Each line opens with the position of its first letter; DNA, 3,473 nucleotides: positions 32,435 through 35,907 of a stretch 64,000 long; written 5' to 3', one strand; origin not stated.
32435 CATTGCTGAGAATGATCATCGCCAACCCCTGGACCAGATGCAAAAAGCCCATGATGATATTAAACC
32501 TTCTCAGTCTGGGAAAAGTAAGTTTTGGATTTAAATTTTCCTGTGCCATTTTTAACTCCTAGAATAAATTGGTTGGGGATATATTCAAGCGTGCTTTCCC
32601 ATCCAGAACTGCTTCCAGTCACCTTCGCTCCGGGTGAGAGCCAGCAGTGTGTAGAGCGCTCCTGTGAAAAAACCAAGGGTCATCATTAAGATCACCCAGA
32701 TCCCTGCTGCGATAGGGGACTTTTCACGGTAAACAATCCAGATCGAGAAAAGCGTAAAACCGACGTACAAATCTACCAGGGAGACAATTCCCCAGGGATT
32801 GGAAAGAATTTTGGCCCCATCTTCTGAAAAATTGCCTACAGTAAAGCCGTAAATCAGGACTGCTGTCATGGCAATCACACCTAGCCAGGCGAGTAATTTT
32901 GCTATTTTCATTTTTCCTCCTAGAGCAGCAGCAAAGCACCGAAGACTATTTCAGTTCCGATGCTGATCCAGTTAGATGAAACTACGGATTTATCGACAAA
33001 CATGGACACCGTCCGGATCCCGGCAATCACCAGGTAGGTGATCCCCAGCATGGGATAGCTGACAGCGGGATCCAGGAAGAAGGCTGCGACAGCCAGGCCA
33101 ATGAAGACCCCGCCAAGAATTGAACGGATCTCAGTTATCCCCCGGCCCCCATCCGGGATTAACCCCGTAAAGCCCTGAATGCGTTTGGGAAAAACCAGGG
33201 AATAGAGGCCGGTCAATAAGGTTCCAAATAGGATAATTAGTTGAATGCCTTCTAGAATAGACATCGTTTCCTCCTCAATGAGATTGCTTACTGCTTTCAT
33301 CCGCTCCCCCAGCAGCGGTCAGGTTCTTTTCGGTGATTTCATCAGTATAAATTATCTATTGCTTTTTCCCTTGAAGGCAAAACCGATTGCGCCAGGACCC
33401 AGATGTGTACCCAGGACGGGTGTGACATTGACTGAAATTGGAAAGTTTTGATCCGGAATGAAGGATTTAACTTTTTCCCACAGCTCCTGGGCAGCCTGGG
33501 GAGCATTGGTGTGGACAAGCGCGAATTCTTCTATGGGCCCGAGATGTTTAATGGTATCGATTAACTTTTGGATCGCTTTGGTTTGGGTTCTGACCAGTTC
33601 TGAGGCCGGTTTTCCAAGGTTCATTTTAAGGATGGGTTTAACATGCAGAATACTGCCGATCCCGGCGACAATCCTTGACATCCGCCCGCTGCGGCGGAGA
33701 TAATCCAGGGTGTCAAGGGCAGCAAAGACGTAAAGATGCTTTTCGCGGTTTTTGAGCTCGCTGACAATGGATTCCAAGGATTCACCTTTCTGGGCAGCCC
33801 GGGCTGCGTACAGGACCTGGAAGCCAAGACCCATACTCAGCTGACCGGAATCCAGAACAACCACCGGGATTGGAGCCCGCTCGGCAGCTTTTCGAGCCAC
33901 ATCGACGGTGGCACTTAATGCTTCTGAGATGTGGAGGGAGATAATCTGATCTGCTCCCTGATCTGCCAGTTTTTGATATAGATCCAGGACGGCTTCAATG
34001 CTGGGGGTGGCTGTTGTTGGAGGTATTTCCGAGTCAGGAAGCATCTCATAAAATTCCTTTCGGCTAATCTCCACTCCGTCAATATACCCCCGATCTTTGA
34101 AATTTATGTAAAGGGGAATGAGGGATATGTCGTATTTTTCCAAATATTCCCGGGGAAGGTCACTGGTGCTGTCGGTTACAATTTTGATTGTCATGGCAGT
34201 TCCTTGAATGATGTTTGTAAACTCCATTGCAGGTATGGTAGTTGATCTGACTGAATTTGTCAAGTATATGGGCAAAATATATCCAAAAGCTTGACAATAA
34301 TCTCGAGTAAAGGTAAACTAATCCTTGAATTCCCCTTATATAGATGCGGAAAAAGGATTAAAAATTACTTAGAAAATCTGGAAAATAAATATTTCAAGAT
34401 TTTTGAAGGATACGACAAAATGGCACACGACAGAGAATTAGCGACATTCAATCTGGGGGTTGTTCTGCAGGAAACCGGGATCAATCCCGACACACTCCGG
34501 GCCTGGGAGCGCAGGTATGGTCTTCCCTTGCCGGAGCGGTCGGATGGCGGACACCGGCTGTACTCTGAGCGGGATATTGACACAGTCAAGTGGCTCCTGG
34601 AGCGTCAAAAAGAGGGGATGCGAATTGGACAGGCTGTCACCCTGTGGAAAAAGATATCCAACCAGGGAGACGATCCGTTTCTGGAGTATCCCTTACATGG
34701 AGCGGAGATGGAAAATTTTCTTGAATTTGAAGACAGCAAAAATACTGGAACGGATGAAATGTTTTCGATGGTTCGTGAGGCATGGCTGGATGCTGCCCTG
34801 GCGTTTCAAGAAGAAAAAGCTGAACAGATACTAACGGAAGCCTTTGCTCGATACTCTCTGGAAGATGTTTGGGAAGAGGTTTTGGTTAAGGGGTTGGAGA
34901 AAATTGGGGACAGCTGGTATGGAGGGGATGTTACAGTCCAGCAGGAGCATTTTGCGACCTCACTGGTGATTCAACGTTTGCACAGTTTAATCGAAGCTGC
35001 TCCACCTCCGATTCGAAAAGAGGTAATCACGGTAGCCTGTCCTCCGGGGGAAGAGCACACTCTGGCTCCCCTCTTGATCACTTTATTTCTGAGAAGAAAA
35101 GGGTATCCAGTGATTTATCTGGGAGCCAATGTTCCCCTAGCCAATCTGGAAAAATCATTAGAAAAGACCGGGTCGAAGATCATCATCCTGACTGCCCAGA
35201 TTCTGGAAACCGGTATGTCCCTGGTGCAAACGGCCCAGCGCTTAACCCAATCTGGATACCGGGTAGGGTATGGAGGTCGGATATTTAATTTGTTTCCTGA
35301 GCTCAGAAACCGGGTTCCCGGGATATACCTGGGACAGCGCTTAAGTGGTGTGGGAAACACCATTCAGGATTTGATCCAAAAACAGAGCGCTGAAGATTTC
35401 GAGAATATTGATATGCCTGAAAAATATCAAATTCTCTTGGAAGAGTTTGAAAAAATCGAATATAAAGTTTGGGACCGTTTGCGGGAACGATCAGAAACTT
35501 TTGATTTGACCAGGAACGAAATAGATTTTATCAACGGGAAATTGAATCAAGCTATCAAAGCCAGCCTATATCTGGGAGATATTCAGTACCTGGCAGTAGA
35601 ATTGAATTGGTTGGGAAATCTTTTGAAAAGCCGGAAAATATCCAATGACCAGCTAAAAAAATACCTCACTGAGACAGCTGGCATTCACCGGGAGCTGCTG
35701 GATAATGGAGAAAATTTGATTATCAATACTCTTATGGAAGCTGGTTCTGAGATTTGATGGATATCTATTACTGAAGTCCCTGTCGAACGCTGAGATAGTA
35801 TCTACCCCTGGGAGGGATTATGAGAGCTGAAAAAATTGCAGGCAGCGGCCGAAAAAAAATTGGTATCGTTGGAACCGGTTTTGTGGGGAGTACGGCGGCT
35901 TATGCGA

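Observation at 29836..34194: Heliorhodopsin embedded in a seven-gene same-strand cluster with DegV, three small membrane proteins and MscS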

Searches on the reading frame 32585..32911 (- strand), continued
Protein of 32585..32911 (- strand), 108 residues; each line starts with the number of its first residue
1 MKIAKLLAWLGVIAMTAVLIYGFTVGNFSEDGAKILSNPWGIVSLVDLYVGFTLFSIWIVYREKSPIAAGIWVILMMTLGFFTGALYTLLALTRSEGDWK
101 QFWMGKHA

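Call 47: find_encoding_contigs(protein=P0112, flank=8000, max_places=1)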
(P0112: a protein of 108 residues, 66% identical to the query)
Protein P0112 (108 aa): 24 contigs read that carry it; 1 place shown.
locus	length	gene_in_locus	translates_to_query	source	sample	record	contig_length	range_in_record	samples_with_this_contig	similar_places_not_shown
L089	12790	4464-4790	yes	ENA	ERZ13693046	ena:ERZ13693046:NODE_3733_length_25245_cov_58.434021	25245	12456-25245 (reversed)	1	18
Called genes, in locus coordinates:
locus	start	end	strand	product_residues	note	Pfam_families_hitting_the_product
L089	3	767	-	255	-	?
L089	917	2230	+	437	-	PF00376:MerR, PF13411:MerR_1, PF02607:B12-binding_2, PF02310:B12-binding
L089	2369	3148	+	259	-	PF18761:Heliorhodopsin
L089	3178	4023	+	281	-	PF02645:DegV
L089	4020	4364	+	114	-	PF14248:DUF4345, PF14087:DUF4267 (faint)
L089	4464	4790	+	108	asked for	PF07343:DUF1475 (faint)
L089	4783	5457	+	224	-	PF11361:DUF3159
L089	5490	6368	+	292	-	PF06966:DUF1295, PF02544:Steroid_dh (weak), PF04140:ICMT (weak)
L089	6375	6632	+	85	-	PF03013:Pyr_excise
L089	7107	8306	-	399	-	PF12862:ANAPC5 (faint), PF10345:Cohesin_load (faint), PF13181:TPR_8 (faint), PF28559:TPR_SusR (faint), PF00515:TPR_1 (faint), PF17874:TPR_MalT (weak), PF13424:TPR_12, PF13432:TPR_16 (weak), +6 more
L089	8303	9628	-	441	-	PF00931:NB-ARC, PF13191:AAA_16 (weak), PF05729:NACHT (weak)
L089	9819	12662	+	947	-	PF13424:TPR_12, PF13424:TPR_12, PF14938:SNAP (weak), PF13424:TPR_12 (weak), PF17874:TPR_MalT, PF13424:TPR_12, PF14938:SNAP (weak), PF13424:TPR_12, +15 more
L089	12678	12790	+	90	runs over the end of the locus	-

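Call 51: search_protein_families(library=pfam, proteins=[L081:5716-6285:+], max_evalue=1)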
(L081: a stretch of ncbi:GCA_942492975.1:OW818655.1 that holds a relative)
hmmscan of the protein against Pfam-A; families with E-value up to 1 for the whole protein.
L081:5716-6285:+ (189 aa): 1 family
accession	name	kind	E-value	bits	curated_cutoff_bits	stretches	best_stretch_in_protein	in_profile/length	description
PF10069.14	DICT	-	5.3e-11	43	23.8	1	25-141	4-128/129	Sensory domain in DIguanylate Cyclases and Two-component system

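Call 55: search_protein_families(library=ncbifam, proteins=[L081:5716-6285:+], max_evalue=0.1)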
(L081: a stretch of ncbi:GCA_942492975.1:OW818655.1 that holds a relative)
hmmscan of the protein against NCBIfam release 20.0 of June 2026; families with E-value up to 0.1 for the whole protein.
L081:5716-6285:+ (189 aa): 0 families

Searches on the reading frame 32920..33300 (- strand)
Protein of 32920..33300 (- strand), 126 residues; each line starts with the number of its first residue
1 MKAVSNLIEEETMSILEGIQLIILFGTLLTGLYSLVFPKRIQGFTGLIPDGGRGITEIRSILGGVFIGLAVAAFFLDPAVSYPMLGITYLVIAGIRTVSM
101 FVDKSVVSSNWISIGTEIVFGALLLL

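Call 3: search_protein_families(library=pfam, proteins=[window:32920-33300:-], max_evalue=0.01)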
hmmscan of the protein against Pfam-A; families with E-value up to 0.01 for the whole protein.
window:32920-33300:- (126 aa): 1 family
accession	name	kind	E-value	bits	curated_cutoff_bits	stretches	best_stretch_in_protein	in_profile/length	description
PF14248.12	DUF4345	-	0.00075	19.9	26.5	1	20-126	6-117/119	Domain of unknown function (DUF4345)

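Call 26: search_protein_families(library=ncbifam, proteins=[window:32920-33300:-], max_evalue=0.01)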
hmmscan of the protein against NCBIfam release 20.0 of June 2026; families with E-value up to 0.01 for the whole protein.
window:32920-33300:- (126 aa): 1 family
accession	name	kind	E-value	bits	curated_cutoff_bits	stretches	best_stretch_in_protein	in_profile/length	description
NF051484.1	AGROH133_08824_fam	exception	7e-11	42.5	120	1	26-125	20-121/126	AGROH133_08824 family phage infection protein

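Call 51: search_protein_families(library=pfam, proteins=[window:32920-33264:-], max_evalue=1)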
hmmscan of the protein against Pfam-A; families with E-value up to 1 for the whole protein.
window:32920-33264:- (114 aa): 2 families
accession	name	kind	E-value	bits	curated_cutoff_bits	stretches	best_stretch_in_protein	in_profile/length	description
PF14248.12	DUF4345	-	0.00053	20.4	26.5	1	8-114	6-117/119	Domain of unknown function (DUF4345)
PF16935.10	Hol_Tox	-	0.11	12.8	23.3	1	1-24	1-24/34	Putative Holin-like Toxin (Hol-Tox)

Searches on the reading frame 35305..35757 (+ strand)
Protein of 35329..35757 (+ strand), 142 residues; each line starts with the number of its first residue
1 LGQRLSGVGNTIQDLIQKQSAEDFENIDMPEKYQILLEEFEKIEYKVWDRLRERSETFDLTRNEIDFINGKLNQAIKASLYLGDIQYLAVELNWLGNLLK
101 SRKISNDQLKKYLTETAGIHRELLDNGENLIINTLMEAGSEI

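Call 51: search_protein_families(library=pfam, proteins=[window:35329-35757:+], max_evalue=1)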
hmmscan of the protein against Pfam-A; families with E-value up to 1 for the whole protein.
window:35329-35757:+ (142 aa): 3 families
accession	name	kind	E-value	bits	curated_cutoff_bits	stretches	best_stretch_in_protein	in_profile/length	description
PF17414.8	MatP_C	-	0.042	14.6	24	1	43-62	9-28/60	MatP C-terminal ribbon-helix-helix domain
PF06817.19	RVT_thumb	-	0.058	13.7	27.6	1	78-112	10-44/66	Reverse transcriptase thumb domain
PF10664.14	NdhM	-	0.2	12.4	27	1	27-87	31-90/107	Cyanobacterial and plastid NDH-1 subunit M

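Call 89: search_solved_structures(query=A5, max_evalue=10, show_alignments=4)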
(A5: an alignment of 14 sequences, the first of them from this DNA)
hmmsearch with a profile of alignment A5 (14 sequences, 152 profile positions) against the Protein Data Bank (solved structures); distinct sequences matched with E-value up to 10: 13.
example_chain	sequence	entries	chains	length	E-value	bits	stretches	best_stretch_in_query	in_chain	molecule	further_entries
6m3d_C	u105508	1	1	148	0.2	15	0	30-85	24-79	Segmentation polarity homeobox protein engrailed,Segmentation polarity homeobox protein en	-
36hb_C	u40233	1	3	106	0.4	14.1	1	15-75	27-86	CAM1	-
9h2q_A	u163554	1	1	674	0.47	13.8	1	11-86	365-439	Maltose/maltodextrin-binding periplasmic protein,CHLPN 76 kD protein-like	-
6hk9_A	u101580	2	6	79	0.48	13.8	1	11-70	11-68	Testis-expressed protein 12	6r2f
5cwc_A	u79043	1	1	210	0.58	13.5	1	17-63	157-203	Designed helical repeat protein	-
5cwg_A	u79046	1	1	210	0.87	13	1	16-63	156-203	Designed helical repeat protein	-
8ek4_A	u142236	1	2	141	0.93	12.9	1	12-80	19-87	Ice-binding protein TIP-99a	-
1jas_A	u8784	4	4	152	1.1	12.6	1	13-61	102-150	UBIQUITIN-CONJUGATING ENZYME E2-17 KDA | UBIQUITIN-CONJUGATING ENZYME E2 B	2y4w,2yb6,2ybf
6cyo_A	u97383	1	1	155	1.2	12.5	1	13-60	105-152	Ubiquitin-conjugating enzyme E2 A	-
6cyr_A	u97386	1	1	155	1.2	12.5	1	13-60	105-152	Ubiquitin-conjugating enzyme E2 A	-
8btl_C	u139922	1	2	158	1.2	12.5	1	13-60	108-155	Ubiquitin conjugating enzyme E2 A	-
6ttp_A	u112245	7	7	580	1.9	11.9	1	15-65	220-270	N6-adenosine-methyltransferase catalytic subunit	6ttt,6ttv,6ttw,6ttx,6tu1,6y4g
5tey_A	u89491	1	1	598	1.9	11.9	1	15-65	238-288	N6-adenosine-methyltransferase 70 kDa subunit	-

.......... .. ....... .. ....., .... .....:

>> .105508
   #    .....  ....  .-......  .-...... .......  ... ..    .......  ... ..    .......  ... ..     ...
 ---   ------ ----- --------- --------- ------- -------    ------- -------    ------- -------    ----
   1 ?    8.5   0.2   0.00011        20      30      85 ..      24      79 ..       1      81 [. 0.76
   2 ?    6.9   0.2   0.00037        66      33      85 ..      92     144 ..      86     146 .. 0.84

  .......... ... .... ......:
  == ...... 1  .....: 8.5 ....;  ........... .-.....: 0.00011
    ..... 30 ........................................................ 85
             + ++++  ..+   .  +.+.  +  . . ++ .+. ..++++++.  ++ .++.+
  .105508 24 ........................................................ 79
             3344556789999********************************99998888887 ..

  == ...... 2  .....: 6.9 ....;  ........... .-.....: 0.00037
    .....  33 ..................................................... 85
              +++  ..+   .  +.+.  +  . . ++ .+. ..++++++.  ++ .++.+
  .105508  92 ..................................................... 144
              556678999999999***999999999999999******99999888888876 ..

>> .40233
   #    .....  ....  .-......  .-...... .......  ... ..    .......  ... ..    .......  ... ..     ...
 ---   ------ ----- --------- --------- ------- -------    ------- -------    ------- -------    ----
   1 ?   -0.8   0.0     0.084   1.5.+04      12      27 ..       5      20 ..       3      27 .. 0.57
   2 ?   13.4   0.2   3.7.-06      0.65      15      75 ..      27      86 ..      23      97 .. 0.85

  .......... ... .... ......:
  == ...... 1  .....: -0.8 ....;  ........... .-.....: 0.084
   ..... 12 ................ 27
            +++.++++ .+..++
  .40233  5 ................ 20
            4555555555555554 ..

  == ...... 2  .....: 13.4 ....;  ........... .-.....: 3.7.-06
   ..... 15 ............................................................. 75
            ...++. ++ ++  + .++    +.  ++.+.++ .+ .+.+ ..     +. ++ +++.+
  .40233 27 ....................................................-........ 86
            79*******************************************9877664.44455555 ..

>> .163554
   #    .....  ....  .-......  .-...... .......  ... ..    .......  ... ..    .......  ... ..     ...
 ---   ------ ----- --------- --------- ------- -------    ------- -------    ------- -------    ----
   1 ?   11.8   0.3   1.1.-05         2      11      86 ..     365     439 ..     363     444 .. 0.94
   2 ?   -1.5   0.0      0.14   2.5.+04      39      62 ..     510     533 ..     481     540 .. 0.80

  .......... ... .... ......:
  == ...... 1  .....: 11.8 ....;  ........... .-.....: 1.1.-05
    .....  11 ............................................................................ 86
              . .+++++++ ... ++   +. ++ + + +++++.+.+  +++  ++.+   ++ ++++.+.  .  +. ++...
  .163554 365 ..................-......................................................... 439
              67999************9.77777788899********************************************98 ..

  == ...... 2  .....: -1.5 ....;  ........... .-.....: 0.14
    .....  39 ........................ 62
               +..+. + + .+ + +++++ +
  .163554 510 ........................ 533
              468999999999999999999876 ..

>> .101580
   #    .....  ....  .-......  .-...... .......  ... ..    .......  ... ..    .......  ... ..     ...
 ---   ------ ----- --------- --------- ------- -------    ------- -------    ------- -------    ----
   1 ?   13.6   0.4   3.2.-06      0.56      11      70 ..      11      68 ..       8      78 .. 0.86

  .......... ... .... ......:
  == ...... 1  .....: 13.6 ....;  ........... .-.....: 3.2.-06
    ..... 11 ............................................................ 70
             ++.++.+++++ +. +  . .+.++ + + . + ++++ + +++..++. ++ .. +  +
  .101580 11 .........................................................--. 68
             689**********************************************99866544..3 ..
